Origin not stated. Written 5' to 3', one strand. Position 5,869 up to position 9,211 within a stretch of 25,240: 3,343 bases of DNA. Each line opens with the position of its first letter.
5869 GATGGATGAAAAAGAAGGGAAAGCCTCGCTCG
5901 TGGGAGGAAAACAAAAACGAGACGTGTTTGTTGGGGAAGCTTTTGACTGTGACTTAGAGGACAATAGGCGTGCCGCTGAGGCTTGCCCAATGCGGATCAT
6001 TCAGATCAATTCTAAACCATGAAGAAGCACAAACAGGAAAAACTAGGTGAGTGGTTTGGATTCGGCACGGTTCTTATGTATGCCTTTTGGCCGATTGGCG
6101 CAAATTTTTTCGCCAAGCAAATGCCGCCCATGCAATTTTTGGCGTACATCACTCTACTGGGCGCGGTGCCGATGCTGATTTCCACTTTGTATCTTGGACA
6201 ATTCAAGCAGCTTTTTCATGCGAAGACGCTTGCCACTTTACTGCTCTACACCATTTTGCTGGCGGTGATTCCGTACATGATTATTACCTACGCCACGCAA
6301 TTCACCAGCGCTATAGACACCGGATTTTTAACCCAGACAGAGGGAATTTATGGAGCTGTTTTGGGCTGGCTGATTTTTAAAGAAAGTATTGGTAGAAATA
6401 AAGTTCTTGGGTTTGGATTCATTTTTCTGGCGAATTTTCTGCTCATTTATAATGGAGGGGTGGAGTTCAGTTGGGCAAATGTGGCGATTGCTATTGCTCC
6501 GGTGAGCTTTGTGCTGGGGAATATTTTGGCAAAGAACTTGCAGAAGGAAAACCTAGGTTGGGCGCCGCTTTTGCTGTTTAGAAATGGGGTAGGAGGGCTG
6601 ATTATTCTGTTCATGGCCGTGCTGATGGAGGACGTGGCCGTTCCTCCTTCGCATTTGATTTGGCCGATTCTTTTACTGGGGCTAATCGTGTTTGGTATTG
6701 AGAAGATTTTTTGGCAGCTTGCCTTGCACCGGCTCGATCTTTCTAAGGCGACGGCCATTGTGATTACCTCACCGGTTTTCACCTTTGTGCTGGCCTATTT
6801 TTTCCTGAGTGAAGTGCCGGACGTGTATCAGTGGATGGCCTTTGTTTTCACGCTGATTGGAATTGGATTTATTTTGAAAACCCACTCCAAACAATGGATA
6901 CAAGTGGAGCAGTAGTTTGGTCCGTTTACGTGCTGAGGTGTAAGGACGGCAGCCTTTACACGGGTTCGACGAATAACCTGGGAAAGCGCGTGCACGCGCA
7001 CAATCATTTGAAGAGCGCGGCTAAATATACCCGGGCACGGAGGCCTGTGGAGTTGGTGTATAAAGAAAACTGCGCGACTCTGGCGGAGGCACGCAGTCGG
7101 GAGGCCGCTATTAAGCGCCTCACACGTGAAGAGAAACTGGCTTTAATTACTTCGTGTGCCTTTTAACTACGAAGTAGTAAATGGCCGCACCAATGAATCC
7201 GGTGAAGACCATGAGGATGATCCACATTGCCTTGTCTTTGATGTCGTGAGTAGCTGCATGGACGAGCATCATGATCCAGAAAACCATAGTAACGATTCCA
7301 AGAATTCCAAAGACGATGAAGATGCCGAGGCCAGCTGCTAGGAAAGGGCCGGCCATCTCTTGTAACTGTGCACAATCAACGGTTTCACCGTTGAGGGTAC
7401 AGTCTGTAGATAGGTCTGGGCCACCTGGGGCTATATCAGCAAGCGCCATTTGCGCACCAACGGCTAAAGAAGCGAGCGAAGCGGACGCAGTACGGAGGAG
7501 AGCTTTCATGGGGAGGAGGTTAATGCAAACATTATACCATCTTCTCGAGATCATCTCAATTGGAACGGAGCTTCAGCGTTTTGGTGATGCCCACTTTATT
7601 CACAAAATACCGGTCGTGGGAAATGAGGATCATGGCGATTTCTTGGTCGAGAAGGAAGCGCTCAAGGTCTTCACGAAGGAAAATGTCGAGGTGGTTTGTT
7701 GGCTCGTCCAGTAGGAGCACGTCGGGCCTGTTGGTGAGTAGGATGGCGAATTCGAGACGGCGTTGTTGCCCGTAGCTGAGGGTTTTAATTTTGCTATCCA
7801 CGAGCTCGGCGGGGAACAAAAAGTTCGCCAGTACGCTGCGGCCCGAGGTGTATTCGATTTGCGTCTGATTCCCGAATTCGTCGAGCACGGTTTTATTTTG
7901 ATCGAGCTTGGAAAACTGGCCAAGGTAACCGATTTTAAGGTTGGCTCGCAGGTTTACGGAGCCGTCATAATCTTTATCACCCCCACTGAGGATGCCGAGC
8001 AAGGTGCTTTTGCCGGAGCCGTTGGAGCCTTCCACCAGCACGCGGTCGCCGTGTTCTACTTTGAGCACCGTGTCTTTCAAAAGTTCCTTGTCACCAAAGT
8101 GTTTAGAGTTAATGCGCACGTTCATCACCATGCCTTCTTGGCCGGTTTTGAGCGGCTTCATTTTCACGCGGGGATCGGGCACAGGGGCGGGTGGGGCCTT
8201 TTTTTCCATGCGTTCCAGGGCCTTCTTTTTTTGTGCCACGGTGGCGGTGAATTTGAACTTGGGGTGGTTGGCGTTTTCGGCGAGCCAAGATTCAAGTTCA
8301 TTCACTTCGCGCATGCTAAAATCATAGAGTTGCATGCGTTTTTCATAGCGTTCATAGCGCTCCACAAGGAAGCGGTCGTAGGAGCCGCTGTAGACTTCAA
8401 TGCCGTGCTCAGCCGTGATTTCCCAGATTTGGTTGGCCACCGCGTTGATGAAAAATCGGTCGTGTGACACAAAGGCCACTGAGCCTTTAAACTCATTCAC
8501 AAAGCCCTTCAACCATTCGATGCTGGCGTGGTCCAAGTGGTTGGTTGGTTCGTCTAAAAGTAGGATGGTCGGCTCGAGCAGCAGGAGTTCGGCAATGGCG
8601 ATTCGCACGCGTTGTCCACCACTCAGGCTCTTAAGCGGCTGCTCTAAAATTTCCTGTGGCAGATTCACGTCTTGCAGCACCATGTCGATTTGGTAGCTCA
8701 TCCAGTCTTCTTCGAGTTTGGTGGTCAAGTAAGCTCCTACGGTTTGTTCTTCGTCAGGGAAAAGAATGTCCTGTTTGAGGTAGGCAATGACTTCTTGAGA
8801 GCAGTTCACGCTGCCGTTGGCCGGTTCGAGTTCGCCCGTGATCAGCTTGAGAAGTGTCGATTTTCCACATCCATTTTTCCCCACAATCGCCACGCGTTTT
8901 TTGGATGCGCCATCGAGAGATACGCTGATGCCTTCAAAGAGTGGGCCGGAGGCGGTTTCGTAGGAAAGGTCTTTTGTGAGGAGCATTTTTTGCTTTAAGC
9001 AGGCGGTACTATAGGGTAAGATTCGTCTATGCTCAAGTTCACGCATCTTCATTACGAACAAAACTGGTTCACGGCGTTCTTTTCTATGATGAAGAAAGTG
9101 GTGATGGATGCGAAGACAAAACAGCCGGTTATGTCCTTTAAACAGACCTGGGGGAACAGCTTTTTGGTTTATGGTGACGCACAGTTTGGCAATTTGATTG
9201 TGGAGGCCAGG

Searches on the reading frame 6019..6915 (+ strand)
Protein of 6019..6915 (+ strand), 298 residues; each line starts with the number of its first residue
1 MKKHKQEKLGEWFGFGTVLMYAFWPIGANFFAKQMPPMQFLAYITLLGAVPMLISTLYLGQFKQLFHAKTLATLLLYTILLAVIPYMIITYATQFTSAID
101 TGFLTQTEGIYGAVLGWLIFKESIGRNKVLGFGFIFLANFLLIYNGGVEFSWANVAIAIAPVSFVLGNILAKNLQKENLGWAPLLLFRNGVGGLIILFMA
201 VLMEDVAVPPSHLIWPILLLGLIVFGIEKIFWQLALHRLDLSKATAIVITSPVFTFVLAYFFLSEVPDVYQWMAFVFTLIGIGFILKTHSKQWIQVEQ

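Call 6: search_protein_families(library=pfam, proteins=[window:6019-6915:+])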
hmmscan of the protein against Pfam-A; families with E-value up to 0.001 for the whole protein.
window:6019-6915:+ (298 aa): 1 family
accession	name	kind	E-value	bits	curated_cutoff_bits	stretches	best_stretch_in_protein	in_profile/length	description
PF00892.27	EamA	-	1e-29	104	28.2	2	9-143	2-134/135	EamA-like transporter family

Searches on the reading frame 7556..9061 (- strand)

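Call 6: search_protein_families(library=pfam, proteins=[window:7556-9061:-])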
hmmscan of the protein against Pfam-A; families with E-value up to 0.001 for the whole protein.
window:7556-9061:- (501 aa): 14 families
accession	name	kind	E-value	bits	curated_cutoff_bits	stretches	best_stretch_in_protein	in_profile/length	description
PF00005.33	ABC_tran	-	9.2e-53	179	25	2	47-174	4-137/137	ABC transporter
PF13304.12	AAA_21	-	1.5e-12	48.6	27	0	427-483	237-299/304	AAA domain, putative AbiEii toxin, Type IV TA system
PF12848.13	ABC_tran_Xtn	-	9.2e-10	38.9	25.9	1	220-292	7-77/85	ABC transporter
PF02463.25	SMC_N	-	1.8e-08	34.5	40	0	53-74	23-44/220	RecF/RecN/SMC N terminal domain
PF13555.12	AAA_29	-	4e-08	33.3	27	0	331-355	15-39/61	P-loop containing region of AAA domain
PF13401.12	AAA_22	-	5.3e-06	27.2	27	1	57-198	8-121/130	AAA domain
PF05729.18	NACHT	-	6.3e-06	26.5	26.7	0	56-78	2-24/167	NACHT domain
PF13191.12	AAA_16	-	9.5e-06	26.6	32.6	0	56-188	26-156/167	AAA ATPase domain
PF13476.12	AAA_23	-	1.8e-05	25.9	27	0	54-75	19-40/201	AAA domain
PF03193.22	RsgA_GTPase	-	0.00013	22.3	30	0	53-85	105-137/174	RsgA GTPase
PF13175.12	AAA_15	-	0.00022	21.4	32.1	0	57-75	26-44/374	AAA ATPase domain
PF13238.12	AAA_18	-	0.00026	21.9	29.4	0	57-89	1-30/128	AAA domain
PF24389.1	ORC-CDC6-like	-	0.0003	20.1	27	0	52-75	30-53/571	ORC-CDC6-like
PF01926.29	MMR_HSR1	-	0.00031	21.3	21.9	0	56-78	1-23/113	50S ribosome-binding GTPase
